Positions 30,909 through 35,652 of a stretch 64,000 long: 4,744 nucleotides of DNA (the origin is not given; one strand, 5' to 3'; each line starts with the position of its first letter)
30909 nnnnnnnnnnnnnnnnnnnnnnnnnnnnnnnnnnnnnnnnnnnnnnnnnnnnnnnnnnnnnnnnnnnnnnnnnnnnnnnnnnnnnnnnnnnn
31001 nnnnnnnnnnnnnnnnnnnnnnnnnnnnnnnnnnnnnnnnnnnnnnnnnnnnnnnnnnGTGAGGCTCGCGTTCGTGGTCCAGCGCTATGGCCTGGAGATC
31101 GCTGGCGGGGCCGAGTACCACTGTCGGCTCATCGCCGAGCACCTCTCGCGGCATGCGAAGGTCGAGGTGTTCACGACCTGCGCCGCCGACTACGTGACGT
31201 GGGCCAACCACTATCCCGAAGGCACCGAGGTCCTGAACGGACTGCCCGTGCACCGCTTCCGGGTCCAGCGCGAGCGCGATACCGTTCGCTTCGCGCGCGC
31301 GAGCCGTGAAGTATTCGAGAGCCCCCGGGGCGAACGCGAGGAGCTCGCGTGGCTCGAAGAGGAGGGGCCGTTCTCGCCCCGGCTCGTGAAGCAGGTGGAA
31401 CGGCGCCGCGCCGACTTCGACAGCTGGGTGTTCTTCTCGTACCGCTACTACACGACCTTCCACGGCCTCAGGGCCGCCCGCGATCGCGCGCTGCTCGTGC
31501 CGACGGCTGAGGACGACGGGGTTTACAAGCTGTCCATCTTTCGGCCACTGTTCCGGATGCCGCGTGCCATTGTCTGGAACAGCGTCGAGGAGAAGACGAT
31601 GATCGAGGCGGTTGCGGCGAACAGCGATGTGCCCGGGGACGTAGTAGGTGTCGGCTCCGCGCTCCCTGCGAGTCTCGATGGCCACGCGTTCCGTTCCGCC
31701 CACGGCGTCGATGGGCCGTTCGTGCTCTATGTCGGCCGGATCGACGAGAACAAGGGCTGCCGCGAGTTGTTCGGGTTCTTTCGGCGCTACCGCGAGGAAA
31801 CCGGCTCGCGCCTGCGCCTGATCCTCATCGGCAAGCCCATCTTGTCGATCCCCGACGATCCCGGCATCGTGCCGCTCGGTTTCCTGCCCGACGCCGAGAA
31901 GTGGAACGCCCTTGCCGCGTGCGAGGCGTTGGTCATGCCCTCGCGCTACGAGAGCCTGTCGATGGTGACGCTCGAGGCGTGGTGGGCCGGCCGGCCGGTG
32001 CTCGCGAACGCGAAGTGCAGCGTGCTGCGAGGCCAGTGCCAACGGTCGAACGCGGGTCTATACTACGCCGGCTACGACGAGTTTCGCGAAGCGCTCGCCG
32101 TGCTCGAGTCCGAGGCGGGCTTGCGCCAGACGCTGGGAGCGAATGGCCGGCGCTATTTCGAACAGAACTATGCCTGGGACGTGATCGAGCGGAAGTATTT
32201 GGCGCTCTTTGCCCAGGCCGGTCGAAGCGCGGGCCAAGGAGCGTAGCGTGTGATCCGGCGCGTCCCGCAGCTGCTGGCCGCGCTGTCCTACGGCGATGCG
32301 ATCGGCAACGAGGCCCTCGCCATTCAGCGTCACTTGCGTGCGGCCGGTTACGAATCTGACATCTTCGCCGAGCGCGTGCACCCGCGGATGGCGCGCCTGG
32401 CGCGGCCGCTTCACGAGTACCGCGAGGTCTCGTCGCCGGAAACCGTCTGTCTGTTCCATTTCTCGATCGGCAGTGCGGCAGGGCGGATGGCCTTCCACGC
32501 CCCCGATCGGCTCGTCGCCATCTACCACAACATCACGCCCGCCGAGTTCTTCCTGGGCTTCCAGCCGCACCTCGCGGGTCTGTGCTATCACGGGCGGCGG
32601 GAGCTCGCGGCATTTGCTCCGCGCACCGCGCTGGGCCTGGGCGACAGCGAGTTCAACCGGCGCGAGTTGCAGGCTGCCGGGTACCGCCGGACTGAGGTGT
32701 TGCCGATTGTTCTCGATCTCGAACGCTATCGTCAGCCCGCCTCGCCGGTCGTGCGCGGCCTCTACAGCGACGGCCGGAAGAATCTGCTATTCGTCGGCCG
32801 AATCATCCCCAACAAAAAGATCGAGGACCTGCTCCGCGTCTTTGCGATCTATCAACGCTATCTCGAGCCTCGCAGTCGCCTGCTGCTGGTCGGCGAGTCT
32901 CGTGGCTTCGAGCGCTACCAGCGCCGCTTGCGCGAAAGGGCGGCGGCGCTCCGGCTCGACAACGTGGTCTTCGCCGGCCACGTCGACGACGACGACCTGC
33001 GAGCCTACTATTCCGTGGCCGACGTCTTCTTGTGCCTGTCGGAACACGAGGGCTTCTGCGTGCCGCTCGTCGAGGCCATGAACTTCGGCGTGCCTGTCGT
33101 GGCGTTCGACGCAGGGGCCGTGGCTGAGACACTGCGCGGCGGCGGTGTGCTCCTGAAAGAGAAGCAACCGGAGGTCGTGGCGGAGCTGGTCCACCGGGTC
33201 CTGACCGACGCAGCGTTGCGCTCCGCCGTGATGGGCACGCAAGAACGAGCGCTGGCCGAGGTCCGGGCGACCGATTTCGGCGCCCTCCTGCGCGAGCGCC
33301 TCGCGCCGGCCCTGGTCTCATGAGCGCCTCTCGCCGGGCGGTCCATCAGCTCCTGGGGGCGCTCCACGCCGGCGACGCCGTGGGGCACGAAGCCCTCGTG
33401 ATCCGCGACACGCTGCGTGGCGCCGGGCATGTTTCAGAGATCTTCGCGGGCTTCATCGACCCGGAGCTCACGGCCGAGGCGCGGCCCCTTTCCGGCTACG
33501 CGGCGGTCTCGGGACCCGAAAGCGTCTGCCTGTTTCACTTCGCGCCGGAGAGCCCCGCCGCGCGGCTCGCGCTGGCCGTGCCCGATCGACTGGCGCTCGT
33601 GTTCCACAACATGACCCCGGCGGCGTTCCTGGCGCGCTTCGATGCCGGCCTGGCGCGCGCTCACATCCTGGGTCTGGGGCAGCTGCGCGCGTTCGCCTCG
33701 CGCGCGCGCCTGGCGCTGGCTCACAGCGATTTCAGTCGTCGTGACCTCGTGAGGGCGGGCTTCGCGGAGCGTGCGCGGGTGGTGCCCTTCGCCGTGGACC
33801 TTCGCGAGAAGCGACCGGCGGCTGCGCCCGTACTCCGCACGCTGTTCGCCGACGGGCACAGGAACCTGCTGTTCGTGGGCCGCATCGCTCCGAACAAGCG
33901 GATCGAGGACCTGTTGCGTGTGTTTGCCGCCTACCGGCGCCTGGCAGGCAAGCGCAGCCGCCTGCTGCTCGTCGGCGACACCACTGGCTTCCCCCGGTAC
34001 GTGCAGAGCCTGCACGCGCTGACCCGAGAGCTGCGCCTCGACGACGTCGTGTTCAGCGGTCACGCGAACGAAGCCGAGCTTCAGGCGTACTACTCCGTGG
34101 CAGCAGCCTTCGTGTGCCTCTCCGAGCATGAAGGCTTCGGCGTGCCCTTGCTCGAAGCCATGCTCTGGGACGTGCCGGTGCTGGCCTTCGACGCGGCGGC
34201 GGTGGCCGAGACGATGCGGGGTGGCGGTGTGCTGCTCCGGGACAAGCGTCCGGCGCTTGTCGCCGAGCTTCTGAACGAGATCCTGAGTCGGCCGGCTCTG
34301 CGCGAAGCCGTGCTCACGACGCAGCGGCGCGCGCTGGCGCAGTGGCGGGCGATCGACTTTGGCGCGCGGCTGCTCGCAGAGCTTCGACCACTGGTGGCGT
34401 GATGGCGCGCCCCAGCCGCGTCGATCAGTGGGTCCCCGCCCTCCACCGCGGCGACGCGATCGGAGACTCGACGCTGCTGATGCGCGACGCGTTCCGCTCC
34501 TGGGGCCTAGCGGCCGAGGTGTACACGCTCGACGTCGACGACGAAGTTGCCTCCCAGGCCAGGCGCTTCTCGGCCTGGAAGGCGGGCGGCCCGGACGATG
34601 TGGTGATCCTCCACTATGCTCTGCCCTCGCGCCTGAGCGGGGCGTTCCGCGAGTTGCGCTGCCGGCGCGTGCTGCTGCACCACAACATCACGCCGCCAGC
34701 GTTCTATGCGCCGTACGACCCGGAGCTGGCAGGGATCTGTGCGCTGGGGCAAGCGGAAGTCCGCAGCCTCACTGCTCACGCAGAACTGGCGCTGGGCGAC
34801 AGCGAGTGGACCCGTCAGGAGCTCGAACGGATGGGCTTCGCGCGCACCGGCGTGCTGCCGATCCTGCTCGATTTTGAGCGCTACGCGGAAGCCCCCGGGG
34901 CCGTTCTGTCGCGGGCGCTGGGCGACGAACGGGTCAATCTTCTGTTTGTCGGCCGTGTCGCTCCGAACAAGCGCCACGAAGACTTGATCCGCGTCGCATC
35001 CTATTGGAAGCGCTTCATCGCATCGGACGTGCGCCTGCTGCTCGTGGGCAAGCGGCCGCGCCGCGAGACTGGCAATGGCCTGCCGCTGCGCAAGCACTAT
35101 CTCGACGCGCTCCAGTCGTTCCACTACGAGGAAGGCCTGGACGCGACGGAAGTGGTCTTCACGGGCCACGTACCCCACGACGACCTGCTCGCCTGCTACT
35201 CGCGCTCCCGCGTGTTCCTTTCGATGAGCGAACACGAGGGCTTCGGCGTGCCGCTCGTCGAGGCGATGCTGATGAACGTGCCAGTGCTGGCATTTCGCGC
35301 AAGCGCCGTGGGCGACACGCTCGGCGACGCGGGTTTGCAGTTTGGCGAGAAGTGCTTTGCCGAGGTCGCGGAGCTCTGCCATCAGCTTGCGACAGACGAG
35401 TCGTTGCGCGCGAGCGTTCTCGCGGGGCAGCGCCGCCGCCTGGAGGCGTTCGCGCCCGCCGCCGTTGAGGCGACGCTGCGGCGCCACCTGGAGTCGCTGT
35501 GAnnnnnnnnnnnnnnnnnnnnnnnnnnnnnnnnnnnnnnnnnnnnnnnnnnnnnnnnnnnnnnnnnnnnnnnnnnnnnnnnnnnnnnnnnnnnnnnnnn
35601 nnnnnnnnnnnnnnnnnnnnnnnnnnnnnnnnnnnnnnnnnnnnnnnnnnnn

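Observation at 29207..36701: Glycan operon: DPPR-synthase-like UbiA prenyltransferase + conserved hypothetical + five GT4 glycosyltransferases, headed by an orphan STAS protein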

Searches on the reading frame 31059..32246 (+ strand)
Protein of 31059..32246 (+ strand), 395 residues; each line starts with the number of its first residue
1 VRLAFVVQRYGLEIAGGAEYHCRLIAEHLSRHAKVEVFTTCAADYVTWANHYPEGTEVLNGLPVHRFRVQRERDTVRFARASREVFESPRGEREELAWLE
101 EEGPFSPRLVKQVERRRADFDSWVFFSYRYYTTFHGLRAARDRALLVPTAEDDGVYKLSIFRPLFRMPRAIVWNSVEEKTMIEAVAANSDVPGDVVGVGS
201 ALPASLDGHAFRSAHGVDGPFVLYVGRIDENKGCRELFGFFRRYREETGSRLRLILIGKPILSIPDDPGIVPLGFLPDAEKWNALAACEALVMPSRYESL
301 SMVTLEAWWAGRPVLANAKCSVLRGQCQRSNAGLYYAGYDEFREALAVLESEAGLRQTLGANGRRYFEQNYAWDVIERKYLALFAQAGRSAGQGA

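Call 3: search_protein_families(library=pfam, proteins=[window:31059-32246:+], max_evalue=0.01)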
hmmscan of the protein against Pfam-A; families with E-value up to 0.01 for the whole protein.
window:31059-32246:+ (395 aa): 4 families
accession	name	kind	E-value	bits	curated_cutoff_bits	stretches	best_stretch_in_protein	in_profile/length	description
PF00534.26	Glycos_transf_1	-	4.5e-15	56.1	26.4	1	213-365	9-171/172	Glycosyl transferases group 1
PF13692.12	Glyco_trans_1_4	-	1.2e-12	48.7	27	1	220-336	2-124/142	Glycosyl transferases group 1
PF20706.3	GT4-conflict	-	0.00022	20.7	26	1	270-320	263-314/385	Family 4 Glycosyltransferase in conflict systems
PF13524.12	Glyco_trans_1_2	-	0.0012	19.3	25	1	253-374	16-136/144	Glycosyl transferase-like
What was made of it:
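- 31059..32246 (+): GT4-type glycosyltransferase GT_A (395 aa; paralogue of GT_E). Glycos_transf_1 scores 56.1 bits (call 3).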

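Call 4: search_protein_families(library=ncbifam, proteins=[window:31059-32246:+], max_evalue=0.01)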
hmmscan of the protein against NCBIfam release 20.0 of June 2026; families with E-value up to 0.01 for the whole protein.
window:31059-32246:+ (395 aa): 11 families
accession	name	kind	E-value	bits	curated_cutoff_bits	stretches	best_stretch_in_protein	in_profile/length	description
NF038295.1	EPS_HpsP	equivalog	4.9e-11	42.2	550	1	274-385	274-385/388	hormogonium polysaccharide biosynthesis glycosyltransferase HpsP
TIGR02149.1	glgA_Coryne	subfamily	1.9e-10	40.4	302.4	1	282-384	278-387/391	glycogen synthase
NF053787.1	GlcN_PG_synth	equivalog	1.1e-08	34.3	480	1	221-381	199-353/361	N-acetylglucosaminyl phosphatidylglycerol synthase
TIGR04047.1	MSMEG_0565_glyc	hypoth_equivalog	6.1e-08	32.1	259.85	1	242-385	239-372/373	MSMEG_0565 family glycosyltransferase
NF038229.1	Glyco4_Geo_Pelo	equivalog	4.6e-07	29.2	400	1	283-386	233-335/338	GPMC system family 4 glycosyltransferase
TIGR03088.1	stp2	hypoth_equivalog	5.4e-07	29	409.05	1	222-386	197-372/374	TIGR03088 family PEP-CTERM/XrtA system glycosyltransferase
TIGR03449.1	mycothiol_MshA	equivalog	8.9e-07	28.1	462.5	1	284-387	300-403/406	D-inositol-3-phosphate glycosyltransferase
NF041010.1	glycosy_Agl16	equivalog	1.7e-05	23.9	575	1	274-385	240-349/352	glycosylation protein Agl16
NF046085.1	XrtY_assoc_Gly1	equivalog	5.2e-05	22.3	400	1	273-386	270-383/387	XrtY-associated glycosyltransferase XYAG1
TIGR04157.1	glyco_rSAM_CFB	subfamily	6.2e-05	22.2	400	1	219-383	227-405/406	TIGR04157 family glycosyltransferase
NF012028.0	PRK15484.1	subfamily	0.0001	21.5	618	0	287-336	276-325/380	lipopolysaccharide N-acetylglucosaminyltransferase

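Call 50: search_solved_structures(query=window:31059-32246:+, max_evalue=0.001)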
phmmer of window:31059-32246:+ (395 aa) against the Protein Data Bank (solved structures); distinct sequences matched with E-value up to 0.001: 2.
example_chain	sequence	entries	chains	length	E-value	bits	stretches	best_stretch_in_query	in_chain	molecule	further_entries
6kih_A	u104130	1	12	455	1.5e-06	30.8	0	286-386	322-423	Tll1590 protein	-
7qsg_A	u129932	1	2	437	5.6e-06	28.9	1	274-387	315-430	D-inositol 3-phosphate glycosyltransferase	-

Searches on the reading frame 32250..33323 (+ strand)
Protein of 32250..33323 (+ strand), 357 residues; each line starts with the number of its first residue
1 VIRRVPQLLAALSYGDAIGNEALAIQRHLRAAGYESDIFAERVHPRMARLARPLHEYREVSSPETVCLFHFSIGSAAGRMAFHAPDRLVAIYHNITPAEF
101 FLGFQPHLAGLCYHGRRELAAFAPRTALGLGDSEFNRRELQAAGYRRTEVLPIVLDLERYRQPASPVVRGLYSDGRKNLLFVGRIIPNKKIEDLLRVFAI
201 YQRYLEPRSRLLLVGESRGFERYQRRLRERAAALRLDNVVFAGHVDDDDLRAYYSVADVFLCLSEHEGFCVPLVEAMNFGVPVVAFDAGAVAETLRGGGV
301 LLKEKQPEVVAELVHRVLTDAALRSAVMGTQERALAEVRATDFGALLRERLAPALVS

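Call 3: search_protein_families(library=pfam, proteins=[window:32250-33323:+], max_evalue=0.01)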
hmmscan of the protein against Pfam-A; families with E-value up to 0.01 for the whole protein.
window:32250-33323:+ (357 aa): 4 families
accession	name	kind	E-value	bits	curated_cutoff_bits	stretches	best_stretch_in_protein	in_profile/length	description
PF00534.26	Glycos_transf_1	-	1e-30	107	26.4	1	174-325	13-163/172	Glycosyl transferases group 1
PF13692.12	Glyco_trans_1_4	-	6.2e-27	95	27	1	177-320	2-142/142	Glycosyl transferases group 1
PF20706.3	GT4-conflict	-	6e-10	39.1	26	1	145-311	169-335/385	Family 4 Glycosyltransferase in conflict systems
PF13524.12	Glyco_trans_1_2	-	6.4e-06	26.6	25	1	208-336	14-131/144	Glycosyl transferase-like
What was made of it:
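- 32250..33323 (+): GT4-type glycosyltransferase GT_B (357 aa). Glycos_transf_1 scores 107 bits (call 3).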

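Call 4: search_protein_families(library=ncbifam, proteins=[window:32250-33323:+], max_evalue=0.01)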
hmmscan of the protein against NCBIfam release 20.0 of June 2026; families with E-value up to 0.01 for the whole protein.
window:32250-33323:+ (357 aa): 35 families (the best 25 are shown)
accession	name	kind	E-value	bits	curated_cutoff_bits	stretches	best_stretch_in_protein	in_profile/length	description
NF041876.1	EPS_EpsE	equivalog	1.7e-20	73.7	400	1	138-333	178-373/389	exopolysaccharide biosynthesis GT4 family glycosyltransferase EpsE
TIGR04047.1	MSMEG_0565_glyc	hypoth_equivalog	3.6e-18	65.8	259.85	1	138-324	151-345/373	MSMEG_0565 family glycosyltransferase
TIGR03999.1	thiol_BshA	equivalog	3e-17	62.6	273.7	1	147-327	168-345/375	N-acetyl-alpha-D-glucosaminyl L-malate synthase BshA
TIGR04157.1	glyco_rSAM_CFB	subfamily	3.6e-16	59.1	400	1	177-300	228-344/406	TIGR04157 family glycosyltransferase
NF047684.1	TeichurnBiosyTuaC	equivalog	1.3e-14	54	550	1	142-327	181-361/391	teichuronic acid biosynthesis protein TuaC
NF012028.0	PRK15484.1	subfamily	7.8e-14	51.5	618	1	148-324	163-348/380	lipopolysaccharide N-acetylglucosaminyltransferase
NF053787.1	GlcN_PG_synth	equivalog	1.4e-13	50.4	480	1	137-335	155-338/361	N-acetylglucosaminyl phosphatidylglycerol synthase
TIGR03449.1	mycothiol_MshA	equivalog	4.8e-13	48.8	462.5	1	174-335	218-383/406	D-inositol-3-phosphate glycosyltransferase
TIGR03088.1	stp2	hypoth_equivalog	8.4e-12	44.8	409.05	1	178-338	196-355/374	TIGR03088 family PEP-CTERM/XrtA system glycosyltransferase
TIGR04063.1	stp3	hypoth_equivalog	2e-10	40.1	442.05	1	151-328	185-368/397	TIGR04063 family PEP-CTERM/XrtA system glycosyltransferase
NF038229.1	Glyco4_Geo_Pelo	equivalog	7.2e-10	38.4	400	1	146-335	133-315/338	GPMC system family 4 glycosyltransferase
TIGR02149.1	glgA_Coryne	subfamily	7.7e-10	38.4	302.4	1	156-323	179-358/391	glycogen synthase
NF049988.1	MGlcDAGSynMgs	equivalog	6e-09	35.7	400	1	180-289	217-323/398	alpha-monoglucosyldiacylglycerol synthase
NF050056.1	ProtGlycPglH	equivalog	4e-08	32.7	600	1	178-329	181-328/354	GalNAc-alpha-(1->4)-GalNAc-alpha-(1->3)-diNAcBac-PP-undecaprenol alpha-1,4-N-acetyl-D-galactosaminyltransferase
NF053513.1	Gtran_IagA_BgsA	equivalog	5e-08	32.3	460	1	175-323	160-302/333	LTA glycolipid anchor biosynthesis glycosyltransferase, IagA/BgsA family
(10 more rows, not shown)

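Call 51: search_solved_structures(query=window:32250-33323:+, max_evalue=0.001)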
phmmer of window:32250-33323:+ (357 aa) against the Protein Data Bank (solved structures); distinct sequences matched with E-value up to 0.001: 21.
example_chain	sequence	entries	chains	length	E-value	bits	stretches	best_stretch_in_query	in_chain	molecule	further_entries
6kih_A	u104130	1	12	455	3.3e-12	49.4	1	137-353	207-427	Tll1590 protein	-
5i45_A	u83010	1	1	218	4.2e-10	42.5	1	176-327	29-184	Glycosyl transferases group 1 family protein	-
2f9f_A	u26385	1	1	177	1.1e-09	41.1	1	180-296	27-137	first mannosyl transferase (wbaZ-1)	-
3oka_A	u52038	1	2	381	6.2e-09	38.7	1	145-351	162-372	GDP-mannose-dependent alpha-(1-6)-phosphatidylinositol monomannoside mannosyltransferase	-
3okc_A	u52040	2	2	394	6.8e-09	38.5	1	145-351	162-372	GDP-mannose-dependent alpha-(1-6)-phosphatidylinositol monomannoside mannosyltransferase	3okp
2jjm_A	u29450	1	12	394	5.6e-08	35.5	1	173-324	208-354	GLYCOSYL TRANSFERASE, GROUP 1 FAMILY PROTEIN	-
3mbo_A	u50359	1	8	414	6.2e-08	35.4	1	173-324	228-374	Glycosyltransferase, group 1 family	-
5d00_A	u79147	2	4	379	8.2e-08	35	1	173-297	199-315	N-acetyl-alpha-D-glucosaminyl L-malate synthase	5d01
6n1x_A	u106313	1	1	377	9.5e-08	34.8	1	176-327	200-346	Glycosyltransferase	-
6d9t_A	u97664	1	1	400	1.1e-07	34.6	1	176-327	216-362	Glycosyl transferase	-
7qsg_A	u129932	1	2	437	3.3e-06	29.7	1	232-314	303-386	D-inositol 3-phosphate glycosyltransferase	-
4n9w_A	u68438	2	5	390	4.2e-06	29.4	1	137-329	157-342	GDP-mannose-dependent alpha-(1-2)-phosphatidylinositol mannosyltransferase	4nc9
2gej_A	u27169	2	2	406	4.6e-06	29.2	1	137-329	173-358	PHOSPHATIDYLINOSITOL MANNOSYLTRANSFERASE (PimA)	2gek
9dcm_B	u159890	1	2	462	5.7e-06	28.9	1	179-321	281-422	Sucrose-phosphate synthase-like protein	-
8vrf_B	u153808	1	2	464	5.8e-06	28.9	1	179-321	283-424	Sucrose-phosphate synthase-like protein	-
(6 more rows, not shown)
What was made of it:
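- GT4 enzymes commonly act on lipid-linked acceptors; PimA, PimB and WbaZ are among the PDB matches in call 51. The GT4s give weak matches to glycolipid synthases, all far below their cutoffs: GlcN-PG synthase, monoglucosyl-DAG synthase and IagA/BgsA (call 4), and PimA/PimB (call 51).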

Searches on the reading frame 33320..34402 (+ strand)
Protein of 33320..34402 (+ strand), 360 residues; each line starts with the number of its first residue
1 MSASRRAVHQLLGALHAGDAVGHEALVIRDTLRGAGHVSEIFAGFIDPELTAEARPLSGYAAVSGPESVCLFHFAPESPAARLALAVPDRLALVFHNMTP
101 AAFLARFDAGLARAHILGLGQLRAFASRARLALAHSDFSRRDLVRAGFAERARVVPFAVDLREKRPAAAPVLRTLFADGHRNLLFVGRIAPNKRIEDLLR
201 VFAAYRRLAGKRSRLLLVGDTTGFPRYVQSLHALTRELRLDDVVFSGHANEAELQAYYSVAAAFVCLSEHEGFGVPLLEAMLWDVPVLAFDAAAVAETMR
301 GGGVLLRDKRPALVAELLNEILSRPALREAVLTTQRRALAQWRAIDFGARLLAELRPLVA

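Call 3: search_protein_families(library=pfam, proteins=[window:33320-34402:+], max_evalue=0.01)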
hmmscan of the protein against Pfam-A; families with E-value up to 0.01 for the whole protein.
window:33320-34402:+ (360 aa): 4 families
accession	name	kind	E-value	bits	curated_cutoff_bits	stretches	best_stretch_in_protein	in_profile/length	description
PF00534.26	Glycos_transf_1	-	7e-22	78.2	26.4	1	178-330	13-164/172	Glycosyl transferases group 1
PF13692.12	Glyco_trans_1_4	-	7e-21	75.4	27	1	181-323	2-141/142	Glycosyl transferases group 1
PF20706.3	GT4-conflict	-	8.9e-08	31.9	26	1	159-301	179-322/385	Family 4 Glycosyltransferase in conflict systems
PF13439.12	Glyco_transf_4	-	3e-06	27.8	28.5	1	72-162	78-169/170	Glycosyltransferase Family 4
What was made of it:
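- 33320..34402 (+): GT4-type glycosyltransferase GT_C (360 aa), a lineage-specific extra copy of GT_B. Glycos_transf_1 scores 78.2 bits (call 3).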

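Call 4: search_protein_families(library=ncbifam, proteins=[window:33320-34402:+], max_evalue=0.01)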
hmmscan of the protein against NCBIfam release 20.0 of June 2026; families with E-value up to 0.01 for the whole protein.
window:33320-34402:+ (360 aa): 24 families
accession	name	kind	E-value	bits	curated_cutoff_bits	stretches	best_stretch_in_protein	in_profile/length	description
NF041876.1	EPS_EpsE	equivalog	1e-17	64.5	400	1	148-342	184-379/389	exopolysaccharide biosynthesis GT4 family glycosyltransferase EpsE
TIGR04047.1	MSMEG_0565_glyc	hypoth_equivalog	1.7e-16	60.3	259.85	1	127-334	137-350/373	MSMEG_0565 family glycosyltransferase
TIGR03999.1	thiol_BshA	equivalog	3.2e-14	52.6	273.7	1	150-301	167-313/375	N-acetyl-alpha-D-glucosaminyl L-malate synthase BshA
TIGR03449.1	mycothiol_MshA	equivalog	5e-13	48.7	462.5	1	134-332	170-377/406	D-inositol-3-phosphate glycosyltransferase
NF053787.1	GlcN_PG_synth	equivalog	8.7e-13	47.8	480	1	131-324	146-326/361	N-acetylglucosaminyl phosphatidylglycerol synthase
TIGR04157.1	glyco_rSAM_CFB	subfamily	3.8e-12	45.9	400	1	176-301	223-341/406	TIGR04157 family glycosyltransferase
TIGR02149.1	glgA_Coryne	subfamily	6.6e-10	38.7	302.4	1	132-325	148-356/391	glycogen synthase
NF038255.1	exopoly_VpsD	equivalog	6.2e-09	35.2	300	1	187-297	210-319/381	VpsD family glycosyltransferase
NF041010.1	glycosy_Agl16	equivalog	1.9e-07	30.3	575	1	127-299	132-292/352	glycosylation protein Agl16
NF011726.0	PRK15179.1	equivalog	2.4e-07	29.5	733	1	177-322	514-657/694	Vi polysaccharide biosynthesis protein TviE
TIGR03088.1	stp2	hypoth_equivalog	6.8e-07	28.6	409.05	1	158-337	168-351/374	TIGR03088 family PEP-CTERM/XrtA system glycosyltransferase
NF038295.1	EPS_HpsP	equivalog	1.3e-06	27.7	550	1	145-300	171-327/388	hormogonium polysaccharide biosynthesis glycosyltransferase HpsP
NF007396.0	PRK09922.1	equivalog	1.9e-06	27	385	1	179-292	181-291/361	lipopolysaccharide 1,6-galactosyltransferase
NF049988.1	MGlcDAGSynMgs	equivalog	2.9e-06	26.9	400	1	184-291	217-321/398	alpha-monoglucosyldiacylglycerol synthase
NF012028.0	PRK15484.1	subfamily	3e-06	26.6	618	1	158-319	169-336/380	lipopolysaccharide N-acetylglucosaminyltransferase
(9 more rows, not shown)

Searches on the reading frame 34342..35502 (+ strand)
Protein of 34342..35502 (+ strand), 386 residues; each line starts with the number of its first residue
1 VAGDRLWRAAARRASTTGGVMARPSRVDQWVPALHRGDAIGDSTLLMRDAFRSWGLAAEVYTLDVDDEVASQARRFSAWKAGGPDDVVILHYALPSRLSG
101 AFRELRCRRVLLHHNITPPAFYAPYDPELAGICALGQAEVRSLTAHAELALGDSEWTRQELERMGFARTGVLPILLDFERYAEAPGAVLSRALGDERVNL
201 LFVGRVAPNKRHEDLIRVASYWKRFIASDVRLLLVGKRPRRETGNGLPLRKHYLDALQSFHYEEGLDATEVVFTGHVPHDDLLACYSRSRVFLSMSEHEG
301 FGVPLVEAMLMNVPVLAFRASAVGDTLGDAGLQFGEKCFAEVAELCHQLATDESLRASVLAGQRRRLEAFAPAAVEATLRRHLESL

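Call 3: search_protein_families(library=pfam, proteins=[window:34342-35502:+], max_evalue=0.01)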
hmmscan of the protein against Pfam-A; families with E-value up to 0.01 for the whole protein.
window:34342-35502:+ (386 aa): 4 families
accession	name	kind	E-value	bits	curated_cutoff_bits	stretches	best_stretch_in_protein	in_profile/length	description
PF13692.12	Glyco_trans_1_4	-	1.3e-19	71.3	27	1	199-352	3-142/142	Glycosyl transferases group 1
PF00534.26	Glycos_transf_1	-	2.8e-19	69.8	26.4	1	196-356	14-162/172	Glycosyl transferases group 1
PF20706.3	GT4-conflict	-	7.1e-08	32.3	26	1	139-346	139-340/385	Family 4 Glycosyltransferase in conflict systems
PF13524.12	Glyco_trans_1_2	-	4.7e-06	27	25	1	262-368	24-130/144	Glycosyl transferase-like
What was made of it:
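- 34399..35502 (+): GT4-type glycosyltransferase GT_D (start at GTG 34399 or ATG 34402). Glyco_trans_1_4 scores 71.3 bits (call 3).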

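Call 4: search_protein_families(library=ncbifam, proteins=[window:34342-35502:+], max_evalue=0.01)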
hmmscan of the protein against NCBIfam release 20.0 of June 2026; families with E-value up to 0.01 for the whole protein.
window:34342-35502:+ (386 aa): 16 families
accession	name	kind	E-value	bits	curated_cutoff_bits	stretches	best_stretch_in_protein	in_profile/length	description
NF041876.1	EPS_EpsE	equivalog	1.8e-12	47.2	400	1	161-369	180-378/389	exopolysaccharide biosynthesis GT4 family glycosyltransferase EpsE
TIGR04047.1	MSMEG_0565_glyc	hypoth_equivalog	2e-09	37.1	259.85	1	150-330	142-318/373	MSMEG_0565 family glycosyltransferase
NF053787.1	GlcN_PG_synth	equivalog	1.4e-08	34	480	1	139-355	136-329/361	N-acetylglucosaminyl phosphatidylglycerol synthase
NF038229.1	Glyco4_Geo_Pelo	equivalog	2.4e-08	33.4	400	1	271-374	220-324/338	GPMC system family 4 glycosyltransferase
TIGR03999.1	thiol_BshA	equivalog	2.3e-07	30.1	273.7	1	177-358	177-344/375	N-acetyl-alpha-D-glucosaminyl L-malate synthase BshA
TIGR03449.1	mycothiol_MshA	equivalog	1.1e-06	27.8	462.5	1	197-373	220-390/406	D-inositol-3-phosphate glycosyltransferase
TIGR04348.1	TIGR04348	equivalog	2.6e-05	23.4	300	1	270-383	194-308/310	selenoneine biosynthesis selenosugar synthase SenB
NF038298.1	EPS_HpsO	equivalog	5.9e-05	22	575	1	294-373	294-374/388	hormogonium polysaccharide biosynthesis glycosyltransferase HpsO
NF047684.1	TeichurnBiosyTuaC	equivalog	0.00013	21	550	1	152-344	170-346/391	teichuronic acid biosynthesis protein TuaC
TIGR02149.1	glgA_Coryne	subfamily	0.00041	19.6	302.4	1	192-324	197-319/391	glycogen synthase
NF053513.1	Gtran_IagA_BgsA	equivalog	0.0014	17.7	460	1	269-317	216-264/333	LTA glycolipid anchor biosynthesis glycosyltransferase, IagA/BgsA family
NF049988.1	MGlcDAGSynMgs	equivalog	0.0024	17.3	400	1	200-329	216-329/398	alpha-monoglucosyldiacylglycerol synthase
NF038255.1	exopoly_VpsD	equivalog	0.003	16.5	300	1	250-321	245-315/381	VpsD family glycosyltransferase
TIGR04157.1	glyco_rSAM_CFB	subfamily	0.0049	15.9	400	0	200-323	230-335/406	TIGR04157 family glycosyltransferase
NF041139.1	TreT_Thcocales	equivalog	0.0067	15.2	775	0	197-320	229-345/412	trehalose synthase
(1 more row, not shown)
